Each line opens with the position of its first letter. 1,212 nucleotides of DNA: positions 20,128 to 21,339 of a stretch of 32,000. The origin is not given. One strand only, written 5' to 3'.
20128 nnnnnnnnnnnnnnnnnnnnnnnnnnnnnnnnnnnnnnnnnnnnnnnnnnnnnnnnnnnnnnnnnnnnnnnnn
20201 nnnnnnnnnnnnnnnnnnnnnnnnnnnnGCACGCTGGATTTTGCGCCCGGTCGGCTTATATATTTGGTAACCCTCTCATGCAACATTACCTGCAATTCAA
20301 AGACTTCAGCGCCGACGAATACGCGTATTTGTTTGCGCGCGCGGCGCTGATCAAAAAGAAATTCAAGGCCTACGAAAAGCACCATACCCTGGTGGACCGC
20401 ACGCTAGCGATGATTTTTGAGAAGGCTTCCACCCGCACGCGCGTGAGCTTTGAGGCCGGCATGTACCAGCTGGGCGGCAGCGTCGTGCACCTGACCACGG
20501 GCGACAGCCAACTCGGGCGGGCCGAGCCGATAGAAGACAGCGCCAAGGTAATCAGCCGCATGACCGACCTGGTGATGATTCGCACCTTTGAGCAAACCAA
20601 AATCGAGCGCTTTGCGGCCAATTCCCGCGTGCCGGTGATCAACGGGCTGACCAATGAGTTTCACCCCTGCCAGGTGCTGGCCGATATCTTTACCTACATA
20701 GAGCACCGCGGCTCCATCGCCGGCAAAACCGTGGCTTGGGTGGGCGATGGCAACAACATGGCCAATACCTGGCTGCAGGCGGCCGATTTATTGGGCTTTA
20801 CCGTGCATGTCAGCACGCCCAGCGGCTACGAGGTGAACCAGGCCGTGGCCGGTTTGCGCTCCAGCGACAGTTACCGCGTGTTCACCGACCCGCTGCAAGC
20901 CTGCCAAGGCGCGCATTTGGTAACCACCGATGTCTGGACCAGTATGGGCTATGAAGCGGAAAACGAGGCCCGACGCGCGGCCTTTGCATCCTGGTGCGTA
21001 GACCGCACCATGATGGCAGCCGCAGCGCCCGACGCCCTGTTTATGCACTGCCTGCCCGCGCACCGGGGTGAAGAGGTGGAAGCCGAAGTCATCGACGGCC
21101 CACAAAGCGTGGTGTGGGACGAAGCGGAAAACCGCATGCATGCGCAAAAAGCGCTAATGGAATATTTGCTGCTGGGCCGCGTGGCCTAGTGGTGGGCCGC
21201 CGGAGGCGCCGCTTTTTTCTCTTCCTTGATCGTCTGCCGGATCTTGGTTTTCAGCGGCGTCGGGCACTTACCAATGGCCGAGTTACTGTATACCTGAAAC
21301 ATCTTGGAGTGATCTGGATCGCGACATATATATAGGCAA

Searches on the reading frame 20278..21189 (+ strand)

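Call 48: search_protein_families(library=pfam, proteins=[window:20278-21189:+], max_evalue=0.001)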
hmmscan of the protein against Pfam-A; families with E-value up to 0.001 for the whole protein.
window:20278-21189:+ (303 aa): 2 families
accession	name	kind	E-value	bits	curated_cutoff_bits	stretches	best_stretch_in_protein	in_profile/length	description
PF00185.30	OTCace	-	4.4e-52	176.7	29.4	1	149-296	2-156/157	Aspartate/ornithine carbamoyltransferase, Asp/Orn binding domain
PF02729.26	OTCace_N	-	8.4e-48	162.7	29.9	1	2-141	1-147/148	Aspartate/ornithine carbamoyltransferase, carbamoyl-P binding domain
